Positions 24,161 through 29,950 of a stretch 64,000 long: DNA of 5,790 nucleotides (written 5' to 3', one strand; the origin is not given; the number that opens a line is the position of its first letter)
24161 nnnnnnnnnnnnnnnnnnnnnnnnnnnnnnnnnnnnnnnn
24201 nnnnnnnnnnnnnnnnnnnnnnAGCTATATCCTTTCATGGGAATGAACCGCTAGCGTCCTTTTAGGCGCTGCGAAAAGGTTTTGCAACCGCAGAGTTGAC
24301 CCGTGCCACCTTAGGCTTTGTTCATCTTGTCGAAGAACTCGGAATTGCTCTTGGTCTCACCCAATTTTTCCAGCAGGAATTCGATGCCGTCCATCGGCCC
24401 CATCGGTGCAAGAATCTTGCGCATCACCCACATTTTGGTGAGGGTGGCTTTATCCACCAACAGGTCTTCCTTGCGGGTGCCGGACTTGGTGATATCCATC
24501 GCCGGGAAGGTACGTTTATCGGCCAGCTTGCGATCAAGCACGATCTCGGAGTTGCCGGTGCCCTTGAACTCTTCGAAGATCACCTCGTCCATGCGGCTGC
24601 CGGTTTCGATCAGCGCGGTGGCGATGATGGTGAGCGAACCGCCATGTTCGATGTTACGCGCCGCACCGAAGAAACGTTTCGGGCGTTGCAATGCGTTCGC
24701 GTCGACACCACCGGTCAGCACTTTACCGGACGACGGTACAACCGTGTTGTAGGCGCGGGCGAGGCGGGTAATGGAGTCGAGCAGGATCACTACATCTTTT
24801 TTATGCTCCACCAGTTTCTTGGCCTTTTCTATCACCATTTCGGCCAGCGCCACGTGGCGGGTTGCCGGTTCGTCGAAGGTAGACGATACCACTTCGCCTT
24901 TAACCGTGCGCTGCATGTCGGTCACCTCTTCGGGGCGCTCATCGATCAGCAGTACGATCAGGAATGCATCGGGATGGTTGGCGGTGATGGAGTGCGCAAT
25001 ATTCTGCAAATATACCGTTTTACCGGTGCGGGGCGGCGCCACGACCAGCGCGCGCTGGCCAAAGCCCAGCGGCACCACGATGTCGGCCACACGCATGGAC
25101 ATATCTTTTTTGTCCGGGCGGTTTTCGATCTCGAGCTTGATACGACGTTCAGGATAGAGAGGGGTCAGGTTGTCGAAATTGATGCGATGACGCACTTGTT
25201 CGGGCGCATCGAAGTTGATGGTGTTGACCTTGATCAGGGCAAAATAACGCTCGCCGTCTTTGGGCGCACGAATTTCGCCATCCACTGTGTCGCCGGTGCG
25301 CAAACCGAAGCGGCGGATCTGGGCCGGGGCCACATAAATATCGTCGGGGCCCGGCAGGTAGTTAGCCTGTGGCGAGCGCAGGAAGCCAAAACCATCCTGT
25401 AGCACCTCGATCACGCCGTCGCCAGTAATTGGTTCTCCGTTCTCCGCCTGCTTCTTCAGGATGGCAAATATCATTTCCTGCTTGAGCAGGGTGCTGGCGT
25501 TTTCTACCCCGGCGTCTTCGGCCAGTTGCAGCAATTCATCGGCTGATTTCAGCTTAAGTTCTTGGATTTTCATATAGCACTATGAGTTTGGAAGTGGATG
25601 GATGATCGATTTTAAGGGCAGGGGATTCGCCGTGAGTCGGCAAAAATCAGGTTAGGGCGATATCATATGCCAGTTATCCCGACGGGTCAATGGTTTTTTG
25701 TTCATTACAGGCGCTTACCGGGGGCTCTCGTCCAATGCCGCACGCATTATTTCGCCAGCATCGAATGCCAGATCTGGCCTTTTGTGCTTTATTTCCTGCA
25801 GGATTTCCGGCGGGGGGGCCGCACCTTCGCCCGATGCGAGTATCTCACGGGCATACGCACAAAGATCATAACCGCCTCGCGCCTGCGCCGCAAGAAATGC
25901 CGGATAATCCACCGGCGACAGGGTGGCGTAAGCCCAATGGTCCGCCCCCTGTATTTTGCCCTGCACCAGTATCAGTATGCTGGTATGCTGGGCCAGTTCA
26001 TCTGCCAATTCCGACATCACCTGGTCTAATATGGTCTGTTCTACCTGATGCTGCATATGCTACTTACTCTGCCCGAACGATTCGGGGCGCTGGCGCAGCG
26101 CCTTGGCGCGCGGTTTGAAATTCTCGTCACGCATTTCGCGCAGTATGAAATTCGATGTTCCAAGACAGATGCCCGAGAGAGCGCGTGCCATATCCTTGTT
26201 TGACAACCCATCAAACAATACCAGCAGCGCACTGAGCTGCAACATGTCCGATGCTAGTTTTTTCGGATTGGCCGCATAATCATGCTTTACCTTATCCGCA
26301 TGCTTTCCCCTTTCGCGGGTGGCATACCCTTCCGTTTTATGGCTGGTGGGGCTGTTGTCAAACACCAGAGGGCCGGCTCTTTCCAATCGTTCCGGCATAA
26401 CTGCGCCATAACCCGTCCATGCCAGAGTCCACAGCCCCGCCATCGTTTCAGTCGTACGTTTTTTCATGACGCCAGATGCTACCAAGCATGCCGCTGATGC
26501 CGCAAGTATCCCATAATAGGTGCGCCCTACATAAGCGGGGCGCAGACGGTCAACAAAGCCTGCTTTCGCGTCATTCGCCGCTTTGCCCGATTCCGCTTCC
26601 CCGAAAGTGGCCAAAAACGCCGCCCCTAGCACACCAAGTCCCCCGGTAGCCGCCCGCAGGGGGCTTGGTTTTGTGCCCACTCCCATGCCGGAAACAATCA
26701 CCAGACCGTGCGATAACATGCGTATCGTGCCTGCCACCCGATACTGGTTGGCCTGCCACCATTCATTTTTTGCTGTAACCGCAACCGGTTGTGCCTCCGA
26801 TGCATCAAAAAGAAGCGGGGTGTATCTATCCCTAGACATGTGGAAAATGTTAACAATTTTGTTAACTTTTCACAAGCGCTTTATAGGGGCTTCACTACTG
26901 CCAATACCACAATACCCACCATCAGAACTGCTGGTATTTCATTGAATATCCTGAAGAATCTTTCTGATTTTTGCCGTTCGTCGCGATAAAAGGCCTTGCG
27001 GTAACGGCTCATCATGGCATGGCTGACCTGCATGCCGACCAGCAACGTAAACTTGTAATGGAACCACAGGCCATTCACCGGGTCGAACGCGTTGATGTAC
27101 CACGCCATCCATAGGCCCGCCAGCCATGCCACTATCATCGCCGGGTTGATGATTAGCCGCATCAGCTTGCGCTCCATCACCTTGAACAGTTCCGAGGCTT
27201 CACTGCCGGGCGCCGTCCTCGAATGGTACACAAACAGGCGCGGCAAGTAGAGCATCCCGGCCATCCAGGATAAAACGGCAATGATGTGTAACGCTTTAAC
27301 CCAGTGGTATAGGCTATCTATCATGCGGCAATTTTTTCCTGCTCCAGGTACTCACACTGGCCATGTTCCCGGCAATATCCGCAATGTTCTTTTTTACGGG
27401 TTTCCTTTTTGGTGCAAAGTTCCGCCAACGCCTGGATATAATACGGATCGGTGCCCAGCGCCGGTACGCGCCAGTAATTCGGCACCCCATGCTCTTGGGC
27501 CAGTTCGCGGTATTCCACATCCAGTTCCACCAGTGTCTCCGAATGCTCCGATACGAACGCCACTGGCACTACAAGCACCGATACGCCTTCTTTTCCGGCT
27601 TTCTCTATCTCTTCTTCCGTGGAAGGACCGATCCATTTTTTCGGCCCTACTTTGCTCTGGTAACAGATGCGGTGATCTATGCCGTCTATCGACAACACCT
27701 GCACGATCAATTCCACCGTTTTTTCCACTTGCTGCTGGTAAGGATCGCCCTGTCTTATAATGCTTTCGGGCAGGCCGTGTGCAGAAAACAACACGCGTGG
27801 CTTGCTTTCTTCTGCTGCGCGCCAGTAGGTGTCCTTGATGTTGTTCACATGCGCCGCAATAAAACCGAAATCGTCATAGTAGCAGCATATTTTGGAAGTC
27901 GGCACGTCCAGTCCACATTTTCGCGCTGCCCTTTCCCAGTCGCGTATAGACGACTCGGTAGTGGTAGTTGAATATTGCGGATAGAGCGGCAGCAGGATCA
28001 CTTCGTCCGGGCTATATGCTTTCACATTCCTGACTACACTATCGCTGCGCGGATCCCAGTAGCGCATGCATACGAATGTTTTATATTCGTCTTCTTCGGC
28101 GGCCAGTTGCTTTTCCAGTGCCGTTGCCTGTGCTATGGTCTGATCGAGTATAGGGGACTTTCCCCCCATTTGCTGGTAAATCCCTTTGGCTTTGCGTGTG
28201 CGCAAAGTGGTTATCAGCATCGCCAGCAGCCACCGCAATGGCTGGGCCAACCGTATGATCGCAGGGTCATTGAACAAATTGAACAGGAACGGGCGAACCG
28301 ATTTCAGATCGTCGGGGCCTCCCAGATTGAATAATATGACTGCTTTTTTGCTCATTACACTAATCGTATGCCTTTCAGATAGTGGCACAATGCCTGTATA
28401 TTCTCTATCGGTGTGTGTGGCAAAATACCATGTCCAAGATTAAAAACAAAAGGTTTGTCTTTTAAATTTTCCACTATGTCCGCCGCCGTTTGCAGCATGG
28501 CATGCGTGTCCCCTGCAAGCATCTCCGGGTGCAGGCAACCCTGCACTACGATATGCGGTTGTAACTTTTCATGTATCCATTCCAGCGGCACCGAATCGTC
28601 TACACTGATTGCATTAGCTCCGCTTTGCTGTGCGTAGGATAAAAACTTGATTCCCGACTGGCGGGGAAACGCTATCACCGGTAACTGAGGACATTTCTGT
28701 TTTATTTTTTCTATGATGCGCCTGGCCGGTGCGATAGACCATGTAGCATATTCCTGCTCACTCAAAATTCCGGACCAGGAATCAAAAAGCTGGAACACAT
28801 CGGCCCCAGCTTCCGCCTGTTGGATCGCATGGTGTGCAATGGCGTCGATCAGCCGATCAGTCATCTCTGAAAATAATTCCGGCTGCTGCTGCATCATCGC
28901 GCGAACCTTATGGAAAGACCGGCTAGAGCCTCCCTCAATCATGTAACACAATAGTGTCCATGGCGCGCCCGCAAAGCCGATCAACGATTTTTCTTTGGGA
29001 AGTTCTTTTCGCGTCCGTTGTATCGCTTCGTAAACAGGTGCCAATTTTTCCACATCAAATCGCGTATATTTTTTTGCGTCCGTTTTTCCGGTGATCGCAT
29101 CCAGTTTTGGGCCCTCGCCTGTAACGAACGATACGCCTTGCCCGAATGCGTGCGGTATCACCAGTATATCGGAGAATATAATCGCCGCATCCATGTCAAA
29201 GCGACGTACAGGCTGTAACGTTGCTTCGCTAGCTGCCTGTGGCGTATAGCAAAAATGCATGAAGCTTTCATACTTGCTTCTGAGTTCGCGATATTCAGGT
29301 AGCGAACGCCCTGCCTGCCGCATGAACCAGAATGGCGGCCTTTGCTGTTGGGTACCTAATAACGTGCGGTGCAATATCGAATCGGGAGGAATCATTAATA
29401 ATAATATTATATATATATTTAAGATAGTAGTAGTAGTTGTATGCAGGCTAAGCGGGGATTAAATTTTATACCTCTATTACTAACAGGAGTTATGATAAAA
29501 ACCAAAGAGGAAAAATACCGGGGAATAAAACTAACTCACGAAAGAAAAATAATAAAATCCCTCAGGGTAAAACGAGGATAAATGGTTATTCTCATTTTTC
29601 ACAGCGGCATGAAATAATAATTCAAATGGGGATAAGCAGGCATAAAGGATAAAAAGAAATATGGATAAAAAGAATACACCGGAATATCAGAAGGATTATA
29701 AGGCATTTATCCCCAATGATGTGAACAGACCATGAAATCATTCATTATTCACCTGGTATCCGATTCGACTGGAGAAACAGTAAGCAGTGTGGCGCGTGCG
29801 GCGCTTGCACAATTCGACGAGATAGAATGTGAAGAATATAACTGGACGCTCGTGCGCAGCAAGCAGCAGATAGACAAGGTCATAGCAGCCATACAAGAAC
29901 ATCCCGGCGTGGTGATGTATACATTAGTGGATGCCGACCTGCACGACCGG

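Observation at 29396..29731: Probable oriC in the hemE / DUF299 spacer: DnaA-box cluster, A/T block and strand switch, but no CtrA-type sites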

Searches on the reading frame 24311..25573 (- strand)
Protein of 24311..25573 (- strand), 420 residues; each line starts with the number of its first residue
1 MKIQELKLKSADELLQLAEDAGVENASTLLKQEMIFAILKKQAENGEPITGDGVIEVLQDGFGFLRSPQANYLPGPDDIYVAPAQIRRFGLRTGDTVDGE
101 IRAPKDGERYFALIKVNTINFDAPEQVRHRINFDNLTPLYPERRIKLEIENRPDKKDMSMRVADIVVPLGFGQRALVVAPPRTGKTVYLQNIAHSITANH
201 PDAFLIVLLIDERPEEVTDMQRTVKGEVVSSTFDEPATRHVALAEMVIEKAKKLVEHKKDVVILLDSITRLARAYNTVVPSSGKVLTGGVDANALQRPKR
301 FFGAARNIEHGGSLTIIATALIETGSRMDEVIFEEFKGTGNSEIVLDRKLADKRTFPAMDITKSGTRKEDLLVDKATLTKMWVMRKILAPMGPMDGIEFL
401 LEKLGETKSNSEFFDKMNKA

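Call 4: search_protein_families(library=pfam, proteins=[window:24311-25573:-])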
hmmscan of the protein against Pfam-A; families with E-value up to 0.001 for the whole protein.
window:24311-25573:- (420 aa): 3 families
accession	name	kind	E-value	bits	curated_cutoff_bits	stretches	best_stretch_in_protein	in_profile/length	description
PF07497.18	Rho_RNA_bind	-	1.3e-32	111.8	27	1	52-125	2-73/73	Rho termination factor, RNA-binding domain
PF00006.31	ATP-synt_ab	-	1.7e-26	93.7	29.5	1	160-364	2-211/213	ATP synthase alpha/beta family, nucleotide-binding domain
PF07498.18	Rho_N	-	2.6e-14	53.3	24.9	1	5-47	1-43/43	Rho termination factor, N-terminal domain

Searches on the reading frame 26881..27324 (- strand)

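Call 4: search_protein_families(library=pfam, proteins=[window:26881-27324:-])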
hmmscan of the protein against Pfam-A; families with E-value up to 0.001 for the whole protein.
window:26881-27324:- (147 aa): 2 families
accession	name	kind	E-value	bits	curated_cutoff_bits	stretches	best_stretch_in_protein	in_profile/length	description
PF03653.18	UPF0093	-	1.9e-55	187.6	34.2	1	4-146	3-145/146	Uncharacterised protein family (UPF0093)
PF05425.18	CopD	-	1.4e-07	32.2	32.1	1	59-144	11-104/105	Copper resistance protein D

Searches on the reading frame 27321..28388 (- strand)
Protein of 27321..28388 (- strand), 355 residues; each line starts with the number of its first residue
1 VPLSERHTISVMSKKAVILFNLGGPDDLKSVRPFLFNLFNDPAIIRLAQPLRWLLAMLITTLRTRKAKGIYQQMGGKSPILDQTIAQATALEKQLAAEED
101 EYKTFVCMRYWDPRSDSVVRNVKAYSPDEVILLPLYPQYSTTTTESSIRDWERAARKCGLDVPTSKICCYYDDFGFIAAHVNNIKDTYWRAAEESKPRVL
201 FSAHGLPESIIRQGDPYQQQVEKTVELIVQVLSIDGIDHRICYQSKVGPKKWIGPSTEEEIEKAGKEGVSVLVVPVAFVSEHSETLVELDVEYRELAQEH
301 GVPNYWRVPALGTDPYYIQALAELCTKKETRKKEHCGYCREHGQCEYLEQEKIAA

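Call 4: search_protein_families(library=pfam, proteins=[window:27321-28388:-])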
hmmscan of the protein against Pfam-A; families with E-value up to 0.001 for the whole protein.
window:27321-28388:- (355 aa): 1 family
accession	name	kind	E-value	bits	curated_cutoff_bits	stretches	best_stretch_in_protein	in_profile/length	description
PF00762.24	Ferrochelatase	-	1.1e-111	373.3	27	1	14-328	1-316/317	Ferrochelatase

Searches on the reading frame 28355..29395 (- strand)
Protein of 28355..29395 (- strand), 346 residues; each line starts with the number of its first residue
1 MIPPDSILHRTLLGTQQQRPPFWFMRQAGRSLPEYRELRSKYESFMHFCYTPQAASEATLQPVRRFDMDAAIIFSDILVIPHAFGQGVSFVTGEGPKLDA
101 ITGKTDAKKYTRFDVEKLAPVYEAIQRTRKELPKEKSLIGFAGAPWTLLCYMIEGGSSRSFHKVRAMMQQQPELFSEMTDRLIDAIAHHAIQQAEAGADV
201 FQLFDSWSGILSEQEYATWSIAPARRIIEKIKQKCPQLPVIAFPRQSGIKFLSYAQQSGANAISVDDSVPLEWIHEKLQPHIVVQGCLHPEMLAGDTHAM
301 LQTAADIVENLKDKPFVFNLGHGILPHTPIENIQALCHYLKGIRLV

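Call 4: search_protein_families(library=pfam, proteins=[window:28355-29395:-])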
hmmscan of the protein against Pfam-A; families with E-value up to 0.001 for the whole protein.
window:28355-29395:- (346 aa): 1 family
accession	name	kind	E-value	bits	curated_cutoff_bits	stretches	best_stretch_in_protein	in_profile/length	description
PF01208.23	URO-D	-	4.9e-111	371.5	23.9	1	8-341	6-344/346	Uroporphyrinogen decarboxylase (URO-D)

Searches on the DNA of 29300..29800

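Call 51: search_rna_families(source=window, start=29300, end=29800, threshold=evalue, max_evalue=1)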
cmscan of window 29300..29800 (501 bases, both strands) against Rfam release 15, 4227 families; matches with E-value up to 1: 1.
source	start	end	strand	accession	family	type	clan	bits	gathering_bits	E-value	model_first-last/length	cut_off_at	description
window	29627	29750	-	RF01877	MIAT_exon5_3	Gene; lncRNA;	-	9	90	0.71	250-382/382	no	Myocardial infarction associated transcript exon 5 conserved region 3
